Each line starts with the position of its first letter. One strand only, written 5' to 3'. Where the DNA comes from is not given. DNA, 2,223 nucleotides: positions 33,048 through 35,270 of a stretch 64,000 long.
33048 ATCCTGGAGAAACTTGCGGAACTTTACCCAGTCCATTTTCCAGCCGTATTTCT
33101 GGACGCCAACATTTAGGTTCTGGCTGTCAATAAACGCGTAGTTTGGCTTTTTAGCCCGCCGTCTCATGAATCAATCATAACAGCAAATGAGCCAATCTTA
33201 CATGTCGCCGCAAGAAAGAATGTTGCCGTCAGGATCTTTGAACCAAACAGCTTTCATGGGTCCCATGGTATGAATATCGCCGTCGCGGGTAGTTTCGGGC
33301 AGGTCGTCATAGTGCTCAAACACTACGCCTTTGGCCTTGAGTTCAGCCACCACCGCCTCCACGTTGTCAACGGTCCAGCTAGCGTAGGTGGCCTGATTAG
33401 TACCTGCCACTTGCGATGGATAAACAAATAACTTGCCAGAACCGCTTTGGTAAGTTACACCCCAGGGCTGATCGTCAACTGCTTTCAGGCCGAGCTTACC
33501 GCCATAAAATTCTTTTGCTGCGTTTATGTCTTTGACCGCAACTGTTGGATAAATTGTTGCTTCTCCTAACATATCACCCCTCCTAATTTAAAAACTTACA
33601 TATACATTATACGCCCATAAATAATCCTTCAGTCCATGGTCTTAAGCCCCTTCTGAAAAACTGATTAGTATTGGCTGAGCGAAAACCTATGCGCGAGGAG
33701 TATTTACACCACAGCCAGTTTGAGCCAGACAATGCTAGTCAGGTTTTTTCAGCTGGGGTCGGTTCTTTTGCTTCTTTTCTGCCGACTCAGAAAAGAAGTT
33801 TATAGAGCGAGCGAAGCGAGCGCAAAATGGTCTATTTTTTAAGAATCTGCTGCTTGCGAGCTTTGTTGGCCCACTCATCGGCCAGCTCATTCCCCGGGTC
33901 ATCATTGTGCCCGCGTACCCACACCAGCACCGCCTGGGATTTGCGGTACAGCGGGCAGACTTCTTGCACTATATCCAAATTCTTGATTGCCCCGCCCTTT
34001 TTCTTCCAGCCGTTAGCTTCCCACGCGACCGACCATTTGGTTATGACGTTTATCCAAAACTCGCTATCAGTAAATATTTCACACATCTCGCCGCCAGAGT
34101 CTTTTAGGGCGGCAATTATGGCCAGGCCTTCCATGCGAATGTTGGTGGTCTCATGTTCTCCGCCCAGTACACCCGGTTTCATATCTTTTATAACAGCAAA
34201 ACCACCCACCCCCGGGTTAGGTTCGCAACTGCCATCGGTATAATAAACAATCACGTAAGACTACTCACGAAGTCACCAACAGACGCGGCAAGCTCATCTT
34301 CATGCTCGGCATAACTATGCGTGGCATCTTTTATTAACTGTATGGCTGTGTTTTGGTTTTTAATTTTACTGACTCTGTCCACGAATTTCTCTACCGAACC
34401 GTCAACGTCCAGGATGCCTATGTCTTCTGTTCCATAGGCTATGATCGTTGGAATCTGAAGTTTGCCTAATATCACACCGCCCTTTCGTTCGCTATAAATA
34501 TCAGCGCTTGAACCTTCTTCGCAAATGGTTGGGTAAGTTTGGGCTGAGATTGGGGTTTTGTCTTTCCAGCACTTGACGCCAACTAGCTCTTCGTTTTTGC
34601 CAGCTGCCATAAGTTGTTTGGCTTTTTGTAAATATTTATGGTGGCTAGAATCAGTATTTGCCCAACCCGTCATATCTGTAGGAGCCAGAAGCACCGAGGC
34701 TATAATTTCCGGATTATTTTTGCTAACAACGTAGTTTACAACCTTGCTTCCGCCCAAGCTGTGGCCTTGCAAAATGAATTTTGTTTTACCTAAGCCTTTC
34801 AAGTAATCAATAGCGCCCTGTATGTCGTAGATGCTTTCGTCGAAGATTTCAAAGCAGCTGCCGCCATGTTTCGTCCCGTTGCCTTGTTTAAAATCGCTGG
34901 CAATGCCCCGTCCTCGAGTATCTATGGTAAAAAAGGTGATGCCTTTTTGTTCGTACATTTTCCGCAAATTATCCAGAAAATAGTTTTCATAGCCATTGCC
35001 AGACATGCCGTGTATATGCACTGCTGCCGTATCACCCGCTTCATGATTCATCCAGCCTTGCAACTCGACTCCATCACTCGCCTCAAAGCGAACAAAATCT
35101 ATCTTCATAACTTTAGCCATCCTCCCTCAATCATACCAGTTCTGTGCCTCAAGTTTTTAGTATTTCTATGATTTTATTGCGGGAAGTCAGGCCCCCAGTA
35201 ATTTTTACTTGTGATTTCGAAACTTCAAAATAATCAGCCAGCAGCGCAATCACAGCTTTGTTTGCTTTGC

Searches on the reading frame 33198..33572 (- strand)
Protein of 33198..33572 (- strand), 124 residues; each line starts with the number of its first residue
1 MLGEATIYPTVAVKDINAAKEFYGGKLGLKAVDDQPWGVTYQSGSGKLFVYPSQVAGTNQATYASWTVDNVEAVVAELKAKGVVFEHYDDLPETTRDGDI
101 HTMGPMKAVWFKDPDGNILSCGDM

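Call 49: search_protein_families(library=pfam, proteins=[window:33198-33572:-])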
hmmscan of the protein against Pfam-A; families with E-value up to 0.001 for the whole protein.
window:33198-33572:- (124 aa): 2 families
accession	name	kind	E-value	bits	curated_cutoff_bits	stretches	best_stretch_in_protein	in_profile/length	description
PF00903.31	Glyoxalase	-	2.7e-09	37.9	20.6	1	10-118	6-118/121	Glyoxalase/Bleomycin resistance protein/Dioxygenase superfamily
PF13669.12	Glyoxalase_4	-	0.00037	21.2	27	0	11-85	5-93/109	Glyoxalase/Bleomycin resistance protein/Dioxygenase superfamily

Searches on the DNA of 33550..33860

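Call 41: search_with_rna_model(model_id=R1, source=window, start=33550, end=33860, filters=off, max_evalue=0.01, show_alignments=2)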
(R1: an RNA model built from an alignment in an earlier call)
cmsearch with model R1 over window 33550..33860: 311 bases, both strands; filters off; matches with E-value up to 0.01: 1.
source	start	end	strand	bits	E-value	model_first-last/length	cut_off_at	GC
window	33632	33809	-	20.9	1.3e-06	1-196/196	no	0.46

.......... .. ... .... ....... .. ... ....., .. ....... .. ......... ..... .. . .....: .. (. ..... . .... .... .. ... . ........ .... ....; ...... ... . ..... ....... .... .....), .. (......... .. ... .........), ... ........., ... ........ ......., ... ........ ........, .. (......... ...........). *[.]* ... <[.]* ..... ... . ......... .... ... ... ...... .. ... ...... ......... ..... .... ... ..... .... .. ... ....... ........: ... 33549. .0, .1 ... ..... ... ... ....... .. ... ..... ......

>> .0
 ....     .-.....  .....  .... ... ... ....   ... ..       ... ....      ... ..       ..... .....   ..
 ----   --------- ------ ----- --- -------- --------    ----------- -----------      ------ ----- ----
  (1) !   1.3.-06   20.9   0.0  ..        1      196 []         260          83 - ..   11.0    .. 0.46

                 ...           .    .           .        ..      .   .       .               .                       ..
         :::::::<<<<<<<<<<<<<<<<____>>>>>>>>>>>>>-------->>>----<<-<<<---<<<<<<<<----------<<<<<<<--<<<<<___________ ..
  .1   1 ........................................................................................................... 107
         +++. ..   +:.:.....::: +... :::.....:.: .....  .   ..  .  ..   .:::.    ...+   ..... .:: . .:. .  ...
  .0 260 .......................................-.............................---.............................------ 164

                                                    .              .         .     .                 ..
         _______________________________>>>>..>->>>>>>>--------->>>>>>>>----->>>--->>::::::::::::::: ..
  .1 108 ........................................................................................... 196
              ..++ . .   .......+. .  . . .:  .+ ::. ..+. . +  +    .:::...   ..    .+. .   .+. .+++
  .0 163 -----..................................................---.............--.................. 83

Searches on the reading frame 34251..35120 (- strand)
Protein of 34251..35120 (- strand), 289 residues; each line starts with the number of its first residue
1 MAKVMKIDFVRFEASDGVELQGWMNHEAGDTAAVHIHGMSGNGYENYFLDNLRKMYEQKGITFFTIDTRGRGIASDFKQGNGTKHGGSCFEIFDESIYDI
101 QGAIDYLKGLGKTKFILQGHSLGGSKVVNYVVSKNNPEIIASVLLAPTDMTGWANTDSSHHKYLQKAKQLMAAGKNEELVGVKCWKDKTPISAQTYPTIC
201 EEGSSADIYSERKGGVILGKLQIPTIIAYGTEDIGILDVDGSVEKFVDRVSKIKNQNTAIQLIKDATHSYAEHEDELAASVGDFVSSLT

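Call 49: search_protein_families(library=pfam, proteins=[window:34251-35120:-])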
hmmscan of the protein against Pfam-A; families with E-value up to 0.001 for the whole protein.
window:34251-35120:- (289 aa): 4 families
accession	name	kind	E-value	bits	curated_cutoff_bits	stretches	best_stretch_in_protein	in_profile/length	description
PF08538.16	DUF1749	-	3.9e-11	43.1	24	1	99-278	86-286/299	Protein of unknown function (DUF1749)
PF12146.15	Hydrolase_4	-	1.5e-09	37.9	27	1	48-148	19-110/239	Serine aminopeptidase, S33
PF00561.26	Abhydrolase_1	-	1e-06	29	25.8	1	36-173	6-129/245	alpha/beta hydrolase fold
PF12697.13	Abhydrolase_6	-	1.8e-05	26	26.3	1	34-166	2-113/217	Alpha/beta hydrolase family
